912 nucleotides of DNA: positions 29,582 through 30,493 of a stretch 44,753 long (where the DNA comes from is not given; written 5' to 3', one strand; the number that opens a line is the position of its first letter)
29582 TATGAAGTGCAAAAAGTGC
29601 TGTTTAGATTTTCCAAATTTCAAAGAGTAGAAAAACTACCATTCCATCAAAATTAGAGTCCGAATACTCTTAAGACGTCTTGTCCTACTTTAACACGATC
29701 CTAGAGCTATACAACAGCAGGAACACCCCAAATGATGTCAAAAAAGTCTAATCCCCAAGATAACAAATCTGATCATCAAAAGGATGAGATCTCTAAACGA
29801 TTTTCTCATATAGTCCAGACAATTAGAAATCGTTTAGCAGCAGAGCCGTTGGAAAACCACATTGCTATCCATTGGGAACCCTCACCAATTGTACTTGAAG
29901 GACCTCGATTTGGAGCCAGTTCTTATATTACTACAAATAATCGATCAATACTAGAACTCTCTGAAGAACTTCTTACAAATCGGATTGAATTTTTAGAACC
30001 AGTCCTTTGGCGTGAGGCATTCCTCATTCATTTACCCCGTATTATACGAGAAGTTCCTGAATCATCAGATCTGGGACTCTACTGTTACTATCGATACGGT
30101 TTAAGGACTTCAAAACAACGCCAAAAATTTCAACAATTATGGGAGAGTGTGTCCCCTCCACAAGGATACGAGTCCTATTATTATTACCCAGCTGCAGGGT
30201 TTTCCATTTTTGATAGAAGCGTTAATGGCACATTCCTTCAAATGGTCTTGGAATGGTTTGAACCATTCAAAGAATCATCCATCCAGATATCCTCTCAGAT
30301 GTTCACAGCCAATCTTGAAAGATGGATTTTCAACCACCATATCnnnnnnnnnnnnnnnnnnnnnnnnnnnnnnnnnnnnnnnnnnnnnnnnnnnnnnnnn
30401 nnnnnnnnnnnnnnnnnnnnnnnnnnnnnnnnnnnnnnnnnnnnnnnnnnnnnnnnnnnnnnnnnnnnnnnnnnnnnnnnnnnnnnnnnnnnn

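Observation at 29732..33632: Tandem pair of ~580-aa paralogues of an unrecognised family next to initiator tRNA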

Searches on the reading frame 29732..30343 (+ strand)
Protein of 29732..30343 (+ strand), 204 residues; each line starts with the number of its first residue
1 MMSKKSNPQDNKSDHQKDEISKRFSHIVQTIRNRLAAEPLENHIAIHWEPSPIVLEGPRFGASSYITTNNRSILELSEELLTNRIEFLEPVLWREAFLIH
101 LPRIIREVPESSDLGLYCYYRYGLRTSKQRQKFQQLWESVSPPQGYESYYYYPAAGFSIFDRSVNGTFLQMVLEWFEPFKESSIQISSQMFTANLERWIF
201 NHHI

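Call 34: search_solved_structures(query=A2, max_evalue=10, show_alignments=2)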
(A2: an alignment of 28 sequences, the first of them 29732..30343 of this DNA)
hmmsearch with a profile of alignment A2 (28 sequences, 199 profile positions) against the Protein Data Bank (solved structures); distinct sequences matched with E-value up to 10: 0.

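Call 35: search_protein_families(library=pfam, proteins=[window:29732-30343:+], max_evalue=10)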
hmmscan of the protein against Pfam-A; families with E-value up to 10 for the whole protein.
window:29732-30343:+ (204 aa): 0 families

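Call 42: find_homologous_proteins(query=A2, max_evalue=0.01)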
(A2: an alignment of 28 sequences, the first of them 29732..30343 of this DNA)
Query A2 (28 sequences) (204 aa, profile of the alignment): 5 proteins with E <= 0.01 among 3158 candidates.
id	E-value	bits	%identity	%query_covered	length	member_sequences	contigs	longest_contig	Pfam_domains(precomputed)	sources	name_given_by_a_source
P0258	5.8e-69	249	36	91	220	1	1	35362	-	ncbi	ncbi:MAG: hypothetical protein ACXADB_01385 [Candidatus Hermodarchaeia archaeon]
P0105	3.4e-68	247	38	77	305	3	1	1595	-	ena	-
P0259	2.7e-61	224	38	78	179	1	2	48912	-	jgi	jgi:hypothetical protein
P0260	7.0e-32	128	60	61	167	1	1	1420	-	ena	-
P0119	1.7e-30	124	61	59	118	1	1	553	-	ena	-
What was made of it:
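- Tried and rejected: Word-indexed search with the N-domain profile: only 5 short proteins, consistent with fragments or split genes of the same family (call 42).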

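Call 44: predict_structure(alignment_id=A2)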
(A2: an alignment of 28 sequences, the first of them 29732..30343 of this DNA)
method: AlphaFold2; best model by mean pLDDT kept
length: 204 residues; sequences in the alignment: 28
mean_pLDDT: 91.3   pTM: 0.88
mean pLDDT of the five models: 91.3, 90.9, 90.6, 90.5, 90.3
residues with pLDDT >= 90: 158; 70-90: 35; 50-70: 9; < 50: 2
segments of 3 or more residues with pLDDT < 50: none
pLDDT, mean of each block of 10 residues (from residue 1): 55 87 97 95 88 94 90 94 95 97 93 98 96 97 91 94 95 92 90 92 80
secondary structure, 60 per line:
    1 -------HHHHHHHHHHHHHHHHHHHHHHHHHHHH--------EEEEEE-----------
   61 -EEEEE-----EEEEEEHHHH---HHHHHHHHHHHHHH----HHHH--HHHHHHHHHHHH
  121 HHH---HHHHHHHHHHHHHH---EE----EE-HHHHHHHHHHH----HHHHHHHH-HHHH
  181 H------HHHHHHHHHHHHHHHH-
elements in order: H8-35 E44-49 E62-66 E72-77 H78-81 H85-98 H103-106 H109-123 H127-140 H153-163 H168-175 H177-181 H188-203

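Call 47: fold_search(model_id=the predicted structure, library=pdb)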
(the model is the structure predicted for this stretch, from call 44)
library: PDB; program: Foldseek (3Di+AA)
matches with E <= 10: 136; with E <= 0.001: 0
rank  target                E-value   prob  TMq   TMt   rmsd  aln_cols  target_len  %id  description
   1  7wks_A                1.5e-01  0.09  0.14  0.09  16.8       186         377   15  Apo state of AtPIN3 (released 2022-08-10)
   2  4qhi_D                1.8e-01  0.54  0.25  0.41  10.6       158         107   11  Crystal structure of Methanocaldococcus jannaschii selecase mutant R36W (released 2014-07-16)
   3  4jix_A                6.1e-01  0.41  0.27  0.42   5.7       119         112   12  Crystal structure of the metallopeptidase zymogen of Methanocaldococcus jannaschii jannalysin (released 2013-06-12)
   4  6wjj_I                6.8e-01  0.11  0.24  0.10  14.6       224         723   12  Anthrax octamer prechannel bound to full-length lethal factor (released 2020-12-16)
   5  7y9u_A                8.5e-01  0.04  0.14  0.09  16.8       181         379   14  Structure of the auxin exporter PIN1 in Arabidopsis thaliana in the NPA-bound state (released 2022-09-07)
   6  9bqv_F                1.1e+00  0.05  0.13  0.03  19.8       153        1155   11  DdmD dimer apoprotein (released 2024-07-03)
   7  8t25_A                1.3e+00  0.13  0.31  0.14  14.8       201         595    4  Cryo-EM structure of the RBD-ACE2 interface of the SARS-CoV-2 trimeric spike protein bound to ACE2 receptor after loca (released 2023-10-25)
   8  4b2t_b                1.8e+00  0.04  0.15  0.10  13.5       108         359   12  The crystal structures of the eukaryotic chaperonin CCT reveal its functional partitioning (released 2013-03-20)
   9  6zxj_I                2.0e+00  0.06  0.25  0.10  14.9       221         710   10  Fully-loaded anthrax lethal toxin in its heptameric pre-pore state, in which the third lethal factor is masked out (PA (released 2020-09-02)
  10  6j7x_A                2.1e+00  0.04  0.14  0.12  14.9       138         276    9  Complex of GGTaseIII, farnesyl-Ykt6, and GGPP (released 2020-01-22)
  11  6z3r_C                2.3e+00  0.03  0.13  0.10  14.4       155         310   10  Structure of SMG1-8-9 kinase complex bound to UPF1-LSQ (released 2020-06-24)
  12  8i8c_M                2.4e+00  0.10  0.24  0.22  13.2       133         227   11  Plug structure of the Autographa californica multiple nucleopolyhedrovirus (AcMNPV) (released 2023-12-13)
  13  1pwp_B                2.5e+00  0.06  0.25  0.09  15.0       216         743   12  Crystal Structure of the Anthrax Lethal Factor complexed with Small Molecule Inhibitor NSC 12155 (released 2004-01-13)
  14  8exq_A                2.5e+00  0.03  0.19  0.08  17.9       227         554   10  Cryo-EM structure of S. aureus BlaR1 with C1 symmetry (released 2023-01-11)
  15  6k1e_A                2.5e+00  0.02  0.11  0.11  21.3       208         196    9  Crystal structure of EXD2 exonuclease domain soaked in Mg and GMP (released 2019-05-22)
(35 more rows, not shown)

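Call 55: fold_search(model_id=the predicted structure, library=viral)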
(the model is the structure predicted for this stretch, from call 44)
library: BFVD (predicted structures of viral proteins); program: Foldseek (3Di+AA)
matches with E <= 10: 243; with E <= 0.001: 0
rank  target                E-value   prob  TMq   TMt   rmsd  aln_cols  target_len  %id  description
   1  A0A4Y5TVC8            1.9e-02  0.96  0.26  0.18  10.6       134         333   11  SprT family zinc-dependent metalloprotease [Vibrio phage VAP7]
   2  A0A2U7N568            2.6e-02  0.91  0.28  0.33  16.1       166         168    7  SprT-like domain-containing protein [Pseudomonas phage PspYZU05]
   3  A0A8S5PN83            2.7e-02  0.82  0.32  0.32  12.7       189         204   11  IrrE N-terminal-like domain [Myoviridae sp. ctwwN25]
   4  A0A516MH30            1.5e-01  0.33  0.25  0.25  13.6       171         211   13  (no name in the UniProt tables at hand)
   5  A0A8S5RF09            1.5e-01  0.18  0.20  0.24  15.4       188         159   14  Peptidase [virus sp. ctE0n6]
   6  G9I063                1.6e-01  0.72  0.19  0.13   4.3        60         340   18  Uncharacterized protein [Helicoverpa zea nudivirus 2]
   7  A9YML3                1.6e-01  0.63  0.26  0.31   9.6       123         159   13  SprT [Helicoverpa armigera granulovirus]
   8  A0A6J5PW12            1.6e-01  0.60  0.27  0.33  16.0       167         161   11  Uncharacterized protein [uncultured Caudovirales phage]
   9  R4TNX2                1.7e-01  0.91  0.33  0.31   4.5       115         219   14  SprT-like domain-containing protein [Haloarcula californiae tailed virus 1]
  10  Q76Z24                1.7e-01  0.75  0.31  0.23   9.9       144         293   12  SprT-like domain-containing protein [Aeromonas phage Aeh1]
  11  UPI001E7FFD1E         2.4e-01  0.54  0.29  0.35   9.5       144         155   12  (no name look-up for this kind of identifier)
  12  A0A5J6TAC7            2.4e-01  0.33  0.28  0.31  12.5       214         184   10  Peptidase [Bacillus phage 019DV002]
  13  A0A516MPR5            2.5e-01  0.57  0.27  0.40  13.2       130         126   12  (no name in the UniProt tables at hand)
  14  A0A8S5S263            2.5e-01  0.47  0.36  0.32  10.8       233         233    9  Lethal factor [Siphoviridae sp. ctCIv11]
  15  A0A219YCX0            2.5e-01  0.15  0.20  0.27  11.9       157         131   10  SprT-like domain-containing protein [Aeromonas phage 65.2]
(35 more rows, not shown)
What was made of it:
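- On Zincin metalloproteases (SprT / IrrE-ImmA / minigluzincin): The best matches are zincins in both the PDB and BFVD, but E is 0.02-0.7 and TM-scores are 0.3-0.4 (calls 47, 55).
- Closest known: Minigluzincins. Same: They are the top weak fold matches of the N-domain in two independent libraries (calls 47, 55).
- Both fold libraries return the same theme weakly: selecase, jannalysin and anthrax lethal factor from the PDB (E 0.18-0.7, call 47); SprT, IrrE and lethal factor from BFVD (E 0.02, probability up to 0.96, call 55). There are weak fold matches to SprT, IrrE and minigluzincins (calls 47, 55).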

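Call 88: search_protein_families(library=phrogs, proteins=[window:29732-30343:+], max_evalue=0.1)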
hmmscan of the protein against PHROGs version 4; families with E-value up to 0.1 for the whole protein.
window:29732-30343:+ (204 aa): 0 families

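Call 103: search_protein_families(library=pfam, alignment_id=A8, max_evalue=10)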
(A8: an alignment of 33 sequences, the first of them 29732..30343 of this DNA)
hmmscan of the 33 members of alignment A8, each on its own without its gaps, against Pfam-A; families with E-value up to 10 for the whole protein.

A. member 1, window:29732-30343:+ (204 aa): 0 families

B. families by the number of members that match (of 33 scanned): 11 families
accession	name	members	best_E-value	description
PF11474.14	TEN_TERT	1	0.069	Telomerase reverse transcriptase, TEN domain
PF23900.1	PRS2_N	1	0.076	PRS2 N-terminal domain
PF25042.1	DUF7787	1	0.1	Domain of unknown function (DUF7787)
PF07175.16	Osteoregulin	1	0.12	Osteoregulin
PF00178.28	Ets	1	0.13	Ets-domain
PF06115.17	DUF956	1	0.13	Domain of unknown function (DUF956)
PF23614.1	DUF7141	1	0.15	Domain of unknown function (DUF7141)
PF02919.20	Topoisom_I_N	1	0.15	Eukaryotic DNA topoisomerase I, DNA binding fragment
PF13490.11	zf-HC2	1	0.16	Putative zinc-finger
PF06697.18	DUF1191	1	0.22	Protein of unknown function (DUF1191)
PF18083.6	PutA_N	1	0.27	Proline utilization A N-terminal domain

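Call 104: search_solved_structures(query=A8, max_evalue=10, show_alignments=2)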
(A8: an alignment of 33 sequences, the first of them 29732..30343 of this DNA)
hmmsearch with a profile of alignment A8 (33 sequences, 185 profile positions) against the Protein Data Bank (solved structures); distinct sequences matched with E-value up to 10: 5.
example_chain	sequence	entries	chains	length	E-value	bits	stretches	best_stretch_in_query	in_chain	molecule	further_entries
6bx3_F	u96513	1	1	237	0.063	15.9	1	14-94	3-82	COMPASS component SPP1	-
6ven_R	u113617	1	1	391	0.13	14.9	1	14-94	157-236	COMPASS component SPP1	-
4aqi_A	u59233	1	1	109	0.83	12.3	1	136-184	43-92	PROTEIN S100-A7A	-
7q4s_AAA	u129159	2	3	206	1.1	11.9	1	132-179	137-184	Endolysin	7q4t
9gyt_g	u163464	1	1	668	1.2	11.8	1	143-181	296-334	Small ribosomal subunit protein mS81 (rPPR8)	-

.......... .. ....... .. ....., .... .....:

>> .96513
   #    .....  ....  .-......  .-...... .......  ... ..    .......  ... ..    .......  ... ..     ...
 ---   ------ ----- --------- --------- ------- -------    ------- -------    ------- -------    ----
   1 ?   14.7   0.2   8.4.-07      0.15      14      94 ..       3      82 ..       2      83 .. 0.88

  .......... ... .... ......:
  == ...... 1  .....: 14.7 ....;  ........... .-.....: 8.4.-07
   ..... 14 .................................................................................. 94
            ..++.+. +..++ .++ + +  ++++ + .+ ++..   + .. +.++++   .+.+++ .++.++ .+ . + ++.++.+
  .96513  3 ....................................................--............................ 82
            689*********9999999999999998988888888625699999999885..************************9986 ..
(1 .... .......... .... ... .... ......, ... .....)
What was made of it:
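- N-domain: model pLDDT 91 (call 44) and no sequence match to anything (calls 34, 35, 103, 104).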
